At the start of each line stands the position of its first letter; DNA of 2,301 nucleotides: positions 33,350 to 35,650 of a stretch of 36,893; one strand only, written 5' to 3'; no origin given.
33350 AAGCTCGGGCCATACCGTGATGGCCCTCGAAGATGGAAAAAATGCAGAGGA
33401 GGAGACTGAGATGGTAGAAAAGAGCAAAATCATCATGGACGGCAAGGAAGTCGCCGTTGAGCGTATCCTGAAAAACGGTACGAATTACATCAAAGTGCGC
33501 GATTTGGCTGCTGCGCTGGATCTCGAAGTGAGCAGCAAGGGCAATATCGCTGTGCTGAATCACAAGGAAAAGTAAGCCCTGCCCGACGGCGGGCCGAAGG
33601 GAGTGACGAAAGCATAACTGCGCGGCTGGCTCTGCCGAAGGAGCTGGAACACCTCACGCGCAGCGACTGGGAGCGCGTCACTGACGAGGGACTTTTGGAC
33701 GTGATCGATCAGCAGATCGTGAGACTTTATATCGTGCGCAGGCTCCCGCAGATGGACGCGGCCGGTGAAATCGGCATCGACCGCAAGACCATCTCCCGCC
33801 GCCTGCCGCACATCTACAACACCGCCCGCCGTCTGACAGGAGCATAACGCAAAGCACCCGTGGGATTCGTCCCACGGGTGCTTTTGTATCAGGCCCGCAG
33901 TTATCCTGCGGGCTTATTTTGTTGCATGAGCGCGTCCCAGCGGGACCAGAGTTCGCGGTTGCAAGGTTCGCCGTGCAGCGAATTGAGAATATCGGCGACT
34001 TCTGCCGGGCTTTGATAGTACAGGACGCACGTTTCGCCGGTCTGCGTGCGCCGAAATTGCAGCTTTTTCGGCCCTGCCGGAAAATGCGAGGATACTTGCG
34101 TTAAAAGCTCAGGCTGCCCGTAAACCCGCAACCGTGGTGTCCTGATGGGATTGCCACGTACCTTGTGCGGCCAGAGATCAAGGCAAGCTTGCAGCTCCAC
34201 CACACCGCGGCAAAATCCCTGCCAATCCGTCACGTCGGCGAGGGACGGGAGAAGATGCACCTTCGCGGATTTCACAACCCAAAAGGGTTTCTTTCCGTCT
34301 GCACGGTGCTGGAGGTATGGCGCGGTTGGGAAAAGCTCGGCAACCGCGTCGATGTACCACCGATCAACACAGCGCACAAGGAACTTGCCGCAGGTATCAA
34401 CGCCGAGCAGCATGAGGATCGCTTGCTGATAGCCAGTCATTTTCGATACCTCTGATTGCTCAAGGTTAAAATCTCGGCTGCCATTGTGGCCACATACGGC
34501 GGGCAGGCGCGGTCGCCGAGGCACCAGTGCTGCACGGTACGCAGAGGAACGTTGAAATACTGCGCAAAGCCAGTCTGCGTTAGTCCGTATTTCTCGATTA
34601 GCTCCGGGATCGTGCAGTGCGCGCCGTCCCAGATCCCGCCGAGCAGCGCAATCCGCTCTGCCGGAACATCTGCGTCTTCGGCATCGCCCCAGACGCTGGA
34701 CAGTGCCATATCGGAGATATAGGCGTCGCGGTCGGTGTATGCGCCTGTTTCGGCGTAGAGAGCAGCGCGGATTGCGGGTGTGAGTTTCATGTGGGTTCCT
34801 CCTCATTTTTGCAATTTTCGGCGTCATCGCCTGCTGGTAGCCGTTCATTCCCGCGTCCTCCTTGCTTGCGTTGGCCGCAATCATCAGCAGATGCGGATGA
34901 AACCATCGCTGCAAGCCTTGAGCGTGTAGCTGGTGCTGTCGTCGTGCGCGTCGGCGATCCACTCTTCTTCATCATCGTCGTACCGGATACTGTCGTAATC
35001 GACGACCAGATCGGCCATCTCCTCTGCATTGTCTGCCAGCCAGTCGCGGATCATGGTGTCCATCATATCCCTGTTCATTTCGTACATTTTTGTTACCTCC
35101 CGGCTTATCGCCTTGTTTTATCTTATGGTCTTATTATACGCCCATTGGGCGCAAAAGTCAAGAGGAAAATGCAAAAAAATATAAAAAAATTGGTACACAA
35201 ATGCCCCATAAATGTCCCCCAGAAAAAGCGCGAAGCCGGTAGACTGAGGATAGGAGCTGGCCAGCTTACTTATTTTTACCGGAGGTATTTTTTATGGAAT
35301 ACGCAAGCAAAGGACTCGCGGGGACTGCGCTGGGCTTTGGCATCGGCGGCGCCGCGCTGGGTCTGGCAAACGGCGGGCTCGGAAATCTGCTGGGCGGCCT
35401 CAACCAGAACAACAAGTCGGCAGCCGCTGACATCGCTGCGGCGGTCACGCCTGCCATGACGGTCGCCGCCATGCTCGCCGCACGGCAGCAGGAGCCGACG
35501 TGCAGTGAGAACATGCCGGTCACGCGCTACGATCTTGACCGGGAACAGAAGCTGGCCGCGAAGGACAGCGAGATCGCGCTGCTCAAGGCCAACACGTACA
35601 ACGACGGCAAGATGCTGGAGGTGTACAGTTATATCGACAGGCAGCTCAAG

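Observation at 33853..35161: Self-contained leftward operon: consensus promoter with operator, very acidic protein, HTH, 179-aa protein, terminator (acr/aca-like)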

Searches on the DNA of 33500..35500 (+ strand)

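Call 8: search_dna_similar(query=window:33500-35500:+, collection=phages, mode=distant)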
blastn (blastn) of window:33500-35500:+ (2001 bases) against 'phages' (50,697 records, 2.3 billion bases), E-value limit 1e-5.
Records with a match: 2; places in all: 2; records where one place covers at least 80% of the query: 0.
Best place of each record, by identity: 90-95% 1; 60-80% 1.
By first word of the organism name: Bacteriophage 2.
By host as written in the record: - 2.
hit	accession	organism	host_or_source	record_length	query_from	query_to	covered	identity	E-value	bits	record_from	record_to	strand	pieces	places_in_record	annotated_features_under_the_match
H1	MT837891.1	Bacteriophage sp.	human fecal samples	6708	1640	2001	18%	90.9%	3e-138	499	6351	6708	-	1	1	record has no annotation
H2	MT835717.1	Bacteriophage sp.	human fecal samples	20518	1108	1236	6%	73.5%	2e-8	69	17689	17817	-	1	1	record has no annotation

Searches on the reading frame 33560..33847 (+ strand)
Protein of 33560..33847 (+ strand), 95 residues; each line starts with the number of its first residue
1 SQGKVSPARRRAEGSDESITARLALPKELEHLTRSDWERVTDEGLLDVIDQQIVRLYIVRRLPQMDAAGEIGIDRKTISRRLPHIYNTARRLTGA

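Call 4: search_protein_families(library=pfam, proteins=[window:33560-33847:+], max_evalue=1)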
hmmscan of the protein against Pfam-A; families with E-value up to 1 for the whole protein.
window:33560-33847:+ (95 aa): 2 families
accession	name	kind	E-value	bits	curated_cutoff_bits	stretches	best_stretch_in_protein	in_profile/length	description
PF13518.12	HTH_28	-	0.0012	19.3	25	1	52-84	4-34/52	Helix-turn-helix domain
PF13384.12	HTH_23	-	0.044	14.1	24.6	1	52-81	9-37/50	Homeodomain-like domain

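Call 5: search_protein_families(library=phrogs, proteins=[window:33560-33847:+], max_evalue=1)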
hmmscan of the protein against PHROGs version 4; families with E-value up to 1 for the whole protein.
window:33560-33847:+ (95 aa): 5 families
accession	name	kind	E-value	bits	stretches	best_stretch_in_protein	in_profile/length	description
phrog_351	-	transcription regulation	0.026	14.1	1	32-92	664-725/928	RNA polymerase sigma factor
phrog_36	-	transcription regulation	0.027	15.1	1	46-81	140-175/220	transcriptional regulator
phrog_7545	-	DNA, RNA and nucleotide metabolism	0.1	13.8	1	51-90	8-47/160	HNH endonuclease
phrog_1740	-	transcription regulation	0.14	11.6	1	24-82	145-205/567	RNA polymerase sigma factor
phrog_11138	-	unknown function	0.18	13.1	1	49-87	95-133/142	-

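Call 90: search_protein_families(library=ncbifam, proteins=[window:33560-33847:+], max_evalue=0.01)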
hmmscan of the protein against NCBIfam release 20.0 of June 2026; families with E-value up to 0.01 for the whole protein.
window:33560-33847:+ (95 aa): 1 family
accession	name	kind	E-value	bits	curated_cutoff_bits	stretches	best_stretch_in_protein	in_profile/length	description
TIGR02937.1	sigma70-ECF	superfamily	0.00063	19.4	42.9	1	46-85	118-157/165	sigma-70 family RNA polymerase sigma factor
